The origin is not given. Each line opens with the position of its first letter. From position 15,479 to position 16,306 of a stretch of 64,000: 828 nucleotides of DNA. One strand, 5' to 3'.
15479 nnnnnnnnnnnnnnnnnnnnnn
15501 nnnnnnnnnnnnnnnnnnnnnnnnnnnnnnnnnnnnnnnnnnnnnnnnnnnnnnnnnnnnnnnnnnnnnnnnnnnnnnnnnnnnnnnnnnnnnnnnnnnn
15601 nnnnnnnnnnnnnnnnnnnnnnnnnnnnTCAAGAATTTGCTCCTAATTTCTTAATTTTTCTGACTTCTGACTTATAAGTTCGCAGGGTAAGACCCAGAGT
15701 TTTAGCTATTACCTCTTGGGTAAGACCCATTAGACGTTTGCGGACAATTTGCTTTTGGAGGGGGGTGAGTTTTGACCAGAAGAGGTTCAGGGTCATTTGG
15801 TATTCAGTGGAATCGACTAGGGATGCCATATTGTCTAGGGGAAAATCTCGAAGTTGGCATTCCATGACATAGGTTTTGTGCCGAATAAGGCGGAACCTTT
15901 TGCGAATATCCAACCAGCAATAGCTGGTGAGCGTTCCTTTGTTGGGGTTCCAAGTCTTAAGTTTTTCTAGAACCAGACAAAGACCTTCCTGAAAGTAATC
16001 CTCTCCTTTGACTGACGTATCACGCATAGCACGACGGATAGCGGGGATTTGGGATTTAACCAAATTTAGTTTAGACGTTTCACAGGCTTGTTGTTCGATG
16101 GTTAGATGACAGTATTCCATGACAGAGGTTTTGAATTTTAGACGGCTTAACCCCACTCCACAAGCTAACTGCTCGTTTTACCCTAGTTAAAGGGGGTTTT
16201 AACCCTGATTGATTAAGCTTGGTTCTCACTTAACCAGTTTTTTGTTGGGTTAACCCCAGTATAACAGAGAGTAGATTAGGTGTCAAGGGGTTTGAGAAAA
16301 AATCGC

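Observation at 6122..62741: A ~10-nt motif, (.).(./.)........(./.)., marks about 18 late transcription units and may be the target of the phage sigma factor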

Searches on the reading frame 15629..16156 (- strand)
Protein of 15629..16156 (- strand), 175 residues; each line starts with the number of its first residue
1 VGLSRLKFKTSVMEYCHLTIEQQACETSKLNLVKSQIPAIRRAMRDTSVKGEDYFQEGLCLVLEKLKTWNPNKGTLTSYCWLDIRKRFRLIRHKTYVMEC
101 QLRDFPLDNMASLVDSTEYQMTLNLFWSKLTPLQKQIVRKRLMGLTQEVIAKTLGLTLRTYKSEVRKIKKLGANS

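Call 6: search_protein_families(library=pfam, proteins=[window:15629-16156:-], max_evalue=0.01)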
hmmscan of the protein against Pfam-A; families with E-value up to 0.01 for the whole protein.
window:15629-16156:- (175 aa): 2 families
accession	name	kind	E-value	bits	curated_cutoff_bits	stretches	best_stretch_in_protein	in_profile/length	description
PF08281.18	Sigma70_r4_2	-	1.3e-05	25.2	25.7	1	129-170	10-52/54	Sigma-70, region 4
PF04545.22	Sigma70_r4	-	0.0064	16.4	24.1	0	129-160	4-36/50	Sigma-70, region 4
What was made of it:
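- On sigma-70 family, two-domain (ECF-like/group 4) sigma factor: applies to ORF 15629-16156(-): PF08281 Sigma70_r4_2 at E=1.3e-5, 25.2 bits against a 25.7 cut-off, so marginal (call 6).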

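Call 19: search_protein_families(library=ncbifam, proteins=[window:15629-16156:-], max_evalue=0.05)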
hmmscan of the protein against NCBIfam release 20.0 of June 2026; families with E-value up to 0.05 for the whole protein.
window:15629-16156:- (175 aa): 11 families
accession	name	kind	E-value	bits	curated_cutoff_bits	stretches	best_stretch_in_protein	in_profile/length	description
TIGR02937.1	sigma70-ECF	superfamily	1.5e-08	34.5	42.9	1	44-170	18-159/165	sigma-70 family RNA polymerase sigma factor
NF005248.0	PRK06759.1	equivalog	1.5e-05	24.8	133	1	51-164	30-142/156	RNA polymerase factor sigma-70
NF009178.0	PRK12526.1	equivalog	0.0007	19.2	301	1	47-166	66-196/211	RNA polymerase sigma factor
NF007228.0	PRK09646.1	subfamily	0.0012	18.5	226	1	40-166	47-180/194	ECF RNA polymerase sigma factor SigK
NF009172.0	PRK12519.1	subfamily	0.0013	18.3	222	1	49-167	54-180/194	RNA polymerase sigma factor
TIGR02985.1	Sig70_bacteroi1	subfamily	0.0014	18.8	126.4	1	84-166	60-152/162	RNA polymerase sigma-70 factor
NF008890.0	PRK11924.1-3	equivalog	0.0014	18.1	284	1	44-167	60-192/205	RNA polymerase sigma factor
TIGR02959.1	SigZ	equivalog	0.0036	17.1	168.65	1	136-169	108-141/170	RNA polymerase sigma factor SigZ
NF007215.0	PRK09637.1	equivalog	0.0067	16.4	212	0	133-168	110-146/181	RNA polymerase sigma factor SigZ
NF037965.1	HetZ_rel_2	subfamily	0.0089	15.1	400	1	123-168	313-358/367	HetZ-related protein 2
TIGR02983.1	SigE-fam_strep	subfamily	0.015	15.2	141.55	1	48-167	30-149/162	SigE family RNA polymerase sigma factor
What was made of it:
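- On sigma-70 family, two-domain (ECF-like/group 4) sigma factor: applies to ORF 15629-16156(-): TIGR02937 aligns residues 44-170 to profile positions 18-159 at E=1.5e-8, but at 34.5 bits it is below the 42.9 cut-off (call 19).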

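Call 20: search_solved_structures(query=window:15629-16156:-, max_evalue=1, show_alignments=2)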
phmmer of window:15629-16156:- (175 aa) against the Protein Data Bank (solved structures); distinct sequences matched with E-value up to 1: 4.
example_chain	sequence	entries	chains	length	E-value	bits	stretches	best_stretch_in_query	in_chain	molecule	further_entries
3mzy_A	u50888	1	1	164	0.057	16.5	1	51-117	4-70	RNA polymerase sigma-H factor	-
1je8_A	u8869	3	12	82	0.69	13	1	128-170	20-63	Nitrate/Nitrite Response Regulator Protein NARL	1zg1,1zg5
5ak9_A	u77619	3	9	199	0.82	12.7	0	50-104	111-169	HOMING ENDONUCLEASE I-DMOI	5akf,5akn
8u3b_G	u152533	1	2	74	0.82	12.7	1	128-170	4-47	Nitrate/nitrite response regulator protein NarL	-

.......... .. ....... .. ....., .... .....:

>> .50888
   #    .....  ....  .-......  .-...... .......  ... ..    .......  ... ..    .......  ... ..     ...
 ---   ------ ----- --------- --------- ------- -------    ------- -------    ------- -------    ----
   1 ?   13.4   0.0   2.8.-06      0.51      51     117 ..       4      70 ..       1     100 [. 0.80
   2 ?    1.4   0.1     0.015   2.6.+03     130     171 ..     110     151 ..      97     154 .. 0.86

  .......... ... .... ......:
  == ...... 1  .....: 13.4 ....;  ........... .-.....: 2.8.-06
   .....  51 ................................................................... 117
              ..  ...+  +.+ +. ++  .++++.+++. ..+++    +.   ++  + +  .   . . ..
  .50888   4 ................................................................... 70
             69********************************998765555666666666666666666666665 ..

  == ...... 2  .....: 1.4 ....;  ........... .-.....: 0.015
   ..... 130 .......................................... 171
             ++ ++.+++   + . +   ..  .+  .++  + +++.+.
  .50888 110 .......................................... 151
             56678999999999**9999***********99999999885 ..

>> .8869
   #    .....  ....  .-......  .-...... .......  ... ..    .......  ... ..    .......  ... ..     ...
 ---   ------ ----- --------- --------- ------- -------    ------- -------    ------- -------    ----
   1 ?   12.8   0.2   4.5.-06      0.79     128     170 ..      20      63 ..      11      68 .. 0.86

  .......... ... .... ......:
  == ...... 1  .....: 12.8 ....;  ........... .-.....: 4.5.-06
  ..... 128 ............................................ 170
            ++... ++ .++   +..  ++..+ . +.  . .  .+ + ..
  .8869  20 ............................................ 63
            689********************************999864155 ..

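Call 22: find_homologous_proteins(query=window:15629-16156:-, max_evalue=0.001)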
Query window:15629-16156:- (175 aa): 2 proteins with E <= 0.001 among 24 candidates.
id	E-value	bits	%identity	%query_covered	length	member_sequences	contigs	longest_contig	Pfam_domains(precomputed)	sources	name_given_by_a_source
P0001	7.7e-105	366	97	100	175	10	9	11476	PF08281.19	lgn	-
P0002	7.1e-73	262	91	75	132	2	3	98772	PF08281.19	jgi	jgi:DNA-directed RNA polymerase specialized sigma24 family protein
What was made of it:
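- Tried and rejected: The word-indexed protein search gave only close relatives (call 22).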

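Call 30: search_protein_representatives(protein=window:15629-16156:-)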
Query: 175 residues. Proteins with E-value up to 0.001 (for the whole library): 8; up to 1e-10: 3; up to 1e-30: 1. The best 8 are listed.
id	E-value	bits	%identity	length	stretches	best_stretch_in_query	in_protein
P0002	2.3e-73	261.7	91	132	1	44-175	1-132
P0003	1.6e-27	112.7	43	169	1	13-169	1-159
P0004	6.7e-21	91.1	51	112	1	14-104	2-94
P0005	4.7e-06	42.8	27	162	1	32-170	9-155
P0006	4.8e-05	39.6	31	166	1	27-159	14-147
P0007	2.5e-04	37.2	28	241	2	50-172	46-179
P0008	2.9e-04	37.0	31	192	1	32-170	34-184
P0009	4.4e-04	36.4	34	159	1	50-166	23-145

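Call 32: search_protein_families(library=pfam, proteins=[P0003, P0005, P0006, P0007, P0008, P0009], max_evalue=0.01)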
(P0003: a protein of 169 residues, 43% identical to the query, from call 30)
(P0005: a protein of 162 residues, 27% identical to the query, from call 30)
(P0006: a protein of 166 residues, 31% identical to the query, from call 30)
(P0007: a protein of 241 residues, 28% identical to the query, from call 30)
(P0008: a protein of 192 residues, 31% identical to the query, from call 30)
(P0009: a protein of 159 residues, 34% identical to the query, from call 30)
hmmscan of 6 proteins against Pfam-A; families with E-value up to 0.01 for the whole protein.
P0003 (169 aa): 2 families
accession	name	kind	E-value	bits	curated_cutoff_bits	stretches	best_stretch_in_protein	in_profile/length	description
PF04542.20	Sigma70_r2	-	0.00063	19.9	24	1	27-70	8-52/71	Sigma-70 region 2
PF04545.22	Sigma70_r4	-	0.002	18.1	24.1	1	116-152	2-38/50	Sigma-70, region 4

P0005 (162 aa): 5 families
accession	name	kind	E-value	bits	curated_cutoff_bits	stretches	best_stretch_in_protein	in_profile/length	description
PF08281.18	Sigma70_r4_2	-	8.5e-06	25.8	25.7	1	116-156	12-53/54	Sigma-70, region 4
PF04542.20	Sigma70_r2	-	4.6e-05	23.6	24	1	30-61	24-55/71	Sigma-70 region 2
PF04545.22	Sigma70_r4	-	0.00015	21.7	24.1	1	116-154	6-45/50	Sigma-70, region 4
PF00196.25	GerE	-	0.00039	20.4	23.5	1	116-156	4-44/57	Bacterial regulatory proteins, luxR family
PF00325.26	Crp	-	0.0015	18.7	21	1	131-157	4-30/32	Bacterial regulatory proteins, crp family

P0006 (166 aa): 1 family
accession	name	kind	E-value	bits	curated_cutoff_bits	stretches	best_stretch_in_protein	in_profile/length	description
PF04542.20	Sigma70_r2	-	8.7e-13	48.3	24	1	12-81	1-70/71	Sigma-70 region 2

P0007 (241 aa): 20 families
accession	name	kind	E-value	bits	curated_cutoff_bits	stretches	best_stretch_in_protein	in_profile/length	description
PF08281.18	Sigma70_r4_2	-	5.7e-19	68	25.7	2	191-233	10-53/54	Sigma-70, region 4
PF04545.22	Sigma70_r4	-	3.8e-13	49.2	24.1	2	191-233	4-47/50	Sigma-70, region 4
PF00196.25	GerE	-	1.9e-12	47.1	23.5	2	192-233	3-44/57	Bacterial regulatory proteins, luxR family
PF13384.12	HTH_23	-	5.7e-10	39.2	24.6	2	198-220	9-31/50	Homeodomain-like domain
PF04542.20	Sigma70_r2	-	7.6e-10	38.9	24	1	44-94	20-70/71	Sigma-70 region 2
PF13518.12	HTH_28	-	3.9e-09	36.9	25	2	198-232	4-38/52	Helix-turn-helix domain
PF25787.1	HTH_SB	-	1.2e-07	31.8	43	1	197-219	13-35/53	Sleeping Beauty transposase HTH domain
PF13551.12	HTH_29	-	2.4e-06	28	28.1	1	197-231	2-37/64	Winged helix-turn helix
PF02796.21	HTH_7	-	3.3e-06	27.6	23.8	0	197-219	12-34/45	Helix-turn-helix domain of resolvase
PF07638.17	Sigma70_ECF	-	3.8e-06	27.3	21.1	1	129-180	125-180/185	ECF sigma factor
PF08279.18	HTH_11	-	5.2e-06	26.7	25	0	153-180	17-44/55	HTH domain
PF13936.12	HTH_38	-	2.2e-05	24.6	27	1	192-229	5-43/44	Helix-turn-helix domain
PF13545.12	HTH_Crp_2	-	0.0016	18.8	27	0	152-178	23-49/70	Crp-like helix-turn-helix domain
PF19610.4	DUF6115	-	0.0017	19.2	27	0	166-219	69-123/134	Family of unknown function (DUF6115)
PF04297.20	UPF0122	-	0.0017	19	22.7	0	150-178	32-60/101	Putative helix-turn-helix protein, YlxM / p13 like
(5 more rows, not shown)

P0008 (192 aa): 7 families
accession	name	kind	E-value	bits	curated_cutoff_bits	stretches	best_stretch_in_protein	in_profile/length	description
PF04542.20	Sigma70_r2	-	2.6e-13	50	24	1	37-99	7-69/71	Sigma-70 region 2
PF08281.18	Sigma70_r4_2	-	1.2e-07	31.7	25.7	1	143-186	10-54/54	Sigma-70, region 4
PF00196.25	GerE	-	1.2e-06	28.5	23.5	1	143-191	2-50/57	Bacterial regulatory proteins, luxR family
PF13384.12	HTH_23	-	0.00046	20.4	24.6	1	152-183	11-42/50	Homeodomain-like domain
PF12645.13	HTH_16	-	0.00095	19.7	22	1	16-72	3-65/65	Helix-turn-helix domain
PF04545.22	Sigma70_r4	-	0.0017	18.3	24.1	1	145-187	6-49/50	Sigma-70, region 4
PF07638.17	Sigma70_ECF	-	0.0087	16.4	21.1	0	122-187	118-180/185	ECF sigma factor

P0009 (159 aa): 8 families
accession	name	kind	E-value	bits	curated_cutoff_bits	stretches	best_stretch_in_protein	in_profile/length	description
PF08281.18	Sigma70_r4_2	-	1.4e-17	63.5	25.7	1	101-150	4-53/54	Sigma-70, region 4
PF04545.22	Sigma70_r4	-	3.6e-16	58.9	24.1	1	104-152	1-49/50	Sigma-70, region 4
PF04542.20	Sigma70_r2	-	9.1e-16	57.9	24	1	21-70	20-70/71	Sigma-70 region 2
PF07638.17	Sigma70_ECF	-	1.6e-06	28.6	21.1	1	74-146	103-174/185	ECF sigma factor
PF20618.3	GPD_NAD_C_bact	-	4e-06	27.7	27.6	1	1-40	7-46/66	Bacterial GPD, NAD-dependent C-terminal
PF13412.12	HTH_24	-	2.5e-05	24.2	21.9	1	123-145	17-39/48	Winged helix-turn-helix DNA-binding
PF07479.19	NAD_Gly3P_dh_C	-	0.00049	20.8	25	1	1-32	67-98/142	NAD-dependent glycerol-3-phosphate dehydrogenase C-terminus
PF13384.12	HTH_23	-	0.0051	17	24.6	0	120-142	14-36/50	Homeodomain-like domain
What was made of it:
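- On sigma-70 family, two-domain (ECF-like/group 4) sigma factor: applies to ORF 15629-16156(-): The ortholog P0003 hits PF04542 at E=6e-4 (call 32).
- The distant homologs are genuine sigma factors with regions 2 and 4 (call 32).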

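Call 33: search_solved_structures(query=A1, max_evalue=0.01, show_alignments=1)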
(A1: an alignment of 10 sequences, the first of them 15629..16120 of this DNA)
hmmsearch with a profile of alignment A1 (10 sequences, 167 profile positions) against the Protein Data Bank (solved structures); distinct sequences matched with E-value up to 0.01: 122 (the best 60 are shown).
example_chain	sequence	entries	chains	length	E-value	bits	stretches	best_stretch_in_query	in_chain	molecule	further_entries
3mzy_A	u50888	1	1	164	3.1e-22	82.5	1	38-163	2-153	RNA polymerase sigma-H factor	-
8x6g_H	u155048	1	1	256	2.5e-12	50.2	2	8-141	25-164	RNA polymerase sigma factor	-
1l0o_C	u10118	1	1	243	7.1e-12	48.7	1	7-86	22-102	sigma factor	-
8h3v_G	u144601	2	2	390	1e-11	48.3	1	16-87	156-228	RNA polymerase sigma factor SigA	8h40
9wsm_F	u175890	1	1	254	2e-11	47.2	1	10-82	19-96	RNA polymerase sigma factor FliA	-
9wsf_A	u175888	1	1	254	2.1e-11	47.2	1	10-82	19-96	RNA polymerase sigma factor FliA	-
9dvs_G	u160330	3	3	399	5.9e-11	45.7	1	16-87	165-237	RNA polymerase sigma factor SigA1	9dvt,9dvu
2q1z_A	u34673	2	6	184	8.1e-11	45.3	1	30-160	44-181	RpoE, ECF SigE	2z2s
8gzg_F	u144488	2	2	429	1.2e-10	44.7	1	15-87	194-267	RNA polymerase sigma factor SigA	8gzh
8x6f_E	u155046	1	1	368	2.3e-10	43.8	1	14-86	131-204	RNA polymerase sigma factor SigA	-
7ckq_F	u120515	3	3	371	6.8e-10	42.3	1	12-86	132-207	RNA polymerase sigma factor SigA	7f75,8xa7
9m9d_F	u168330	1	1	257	8.9e-10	41.9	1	17-162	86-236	ECF RNA polymerase sigma factor SigE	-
9m9e_F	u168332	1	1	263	9.5e-10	41.8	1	17-162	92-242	ECF RNA polymerase sigma factor SigE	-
9m98_F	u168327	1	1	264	9.6e-10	41.8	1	17-162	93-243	ECF RNA polymerase sigma factor SigE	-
7ye1_F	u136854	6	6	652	1.4e-09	41.3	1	13-87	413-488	RNA polymerase sigma factor RpoD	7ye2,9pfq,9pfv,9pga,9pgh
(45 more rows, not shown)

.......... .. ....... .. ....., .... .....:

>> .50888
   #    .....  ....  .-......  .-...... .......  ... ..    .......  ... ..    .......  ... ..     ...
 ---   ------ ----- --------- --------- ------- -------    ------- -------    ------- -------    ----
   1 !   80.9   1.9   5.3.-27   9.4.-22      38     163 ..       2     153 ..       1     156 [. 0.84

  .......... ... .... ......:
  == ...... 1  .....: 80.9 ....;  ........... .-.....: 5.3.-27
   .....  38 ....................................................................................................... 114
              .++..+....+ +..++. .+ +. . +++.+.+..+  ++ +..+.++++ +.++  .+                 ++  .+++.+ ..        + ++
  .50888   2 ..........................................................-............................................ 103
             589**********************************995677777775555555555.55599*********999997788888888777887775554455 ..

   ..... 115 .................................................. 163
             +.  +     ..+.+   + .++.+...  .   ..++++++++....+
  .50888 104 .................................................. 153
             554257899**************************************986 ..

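Call 36: search_solved_structures(query=A2, max_evalue=0.01, show_alignments=1)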
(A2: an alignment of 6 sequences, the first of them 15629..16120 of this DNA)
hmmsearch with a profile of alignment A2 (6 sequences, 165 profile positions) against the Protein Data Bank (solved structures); distinct sequences matched with E-value up to 0.01: 3.
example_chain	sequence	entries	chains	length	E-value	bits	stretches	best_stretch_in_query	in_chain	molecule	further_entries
3mzy_A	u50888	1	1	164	2.7e-06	30.6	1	43-107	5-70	RNA polymerase sigma-H factor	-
1je8_A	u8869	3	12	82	0.0058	19.7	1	117-161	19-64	Nitrate/Nitrite Response Regulator Protein NARL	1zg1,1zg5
8u3b_G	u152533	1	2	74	0.0092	19.1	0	118-161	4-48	Nitrate/nitrite response regulator protein NarL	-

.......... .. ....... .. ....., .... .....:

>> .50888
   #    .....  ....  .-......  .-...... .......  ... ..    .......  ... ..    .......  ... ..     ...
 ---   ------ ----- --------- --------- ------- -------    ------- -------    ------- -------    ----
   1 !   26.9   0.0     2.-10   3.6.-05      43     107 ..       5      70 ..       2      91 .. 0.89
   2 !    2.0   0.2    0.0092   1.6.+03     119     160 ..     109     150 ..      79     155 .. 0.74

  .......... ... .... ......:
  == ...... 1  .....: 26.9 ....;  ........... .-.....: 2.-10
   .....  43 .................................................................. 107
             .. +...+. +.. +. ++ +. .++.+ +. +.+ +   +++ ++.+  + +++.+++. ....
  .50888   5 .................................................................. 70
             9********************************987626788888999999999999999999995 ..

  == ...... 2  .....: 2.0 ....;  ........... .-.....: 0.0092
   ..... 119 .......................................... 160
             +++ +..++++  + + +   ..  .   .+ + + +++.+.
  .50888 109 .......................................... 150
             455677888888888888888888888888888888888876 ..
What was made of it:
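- On sigma-70 family, two-domain (ECF-like/group 4) sigma factor: applies to ORF 15629-16156(-): The clade-only profile A2 hits PDB 3mzy sigma-H across region 2 at E=2.7e-6 (call 36).
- A profile built only from this clade hits PDB sigma-H 3mzy at E=2.7e-6 (call 36).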

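Call 44: predict_structure(alignment_id=A1)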
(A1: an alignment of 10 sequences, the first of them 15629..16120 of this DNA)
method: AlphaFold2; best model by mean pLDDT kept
length: 163 residues; sequences in the alignment: 10
mean_pLDDT: 82.9   pTM: 0.47
mean pLDDT of the five models: 82.9, 82.0, 81.5, 75.0, 72.2
residues with pLDDT >= 90: 79; 70-90: 57; 50-70: 16; < 50: 11
segments of 3 or more residues with pLDDT < 50: 1-3, 93-95
pLDDT, mean of each block of 10 residues (from residue 1): 60 80 92 93 94 90 89 92 74 49 68 88 89 90 95 91 56
secondary structure, 60 per line:
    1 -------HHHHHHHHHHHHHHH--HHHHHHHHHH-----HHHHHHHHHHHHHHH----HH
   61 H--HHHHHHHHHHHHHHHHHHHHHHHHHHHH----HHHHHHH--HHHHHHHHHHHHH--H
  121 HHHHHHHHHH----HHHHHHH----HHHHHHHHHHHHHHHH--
elements in order: H8-22 H25-34 H40-54 H64-91 H96-102 H105-117 H120-130 H135-141 H146-161
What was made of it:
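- On sigma-70 family, two-domain (ECF-like/group 4) sigma factor: applies to ORF 15629-16156(-): 163-175 aa. The model has two helical domains joined by a low-confidence linker at residues 92-95 (call 44).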
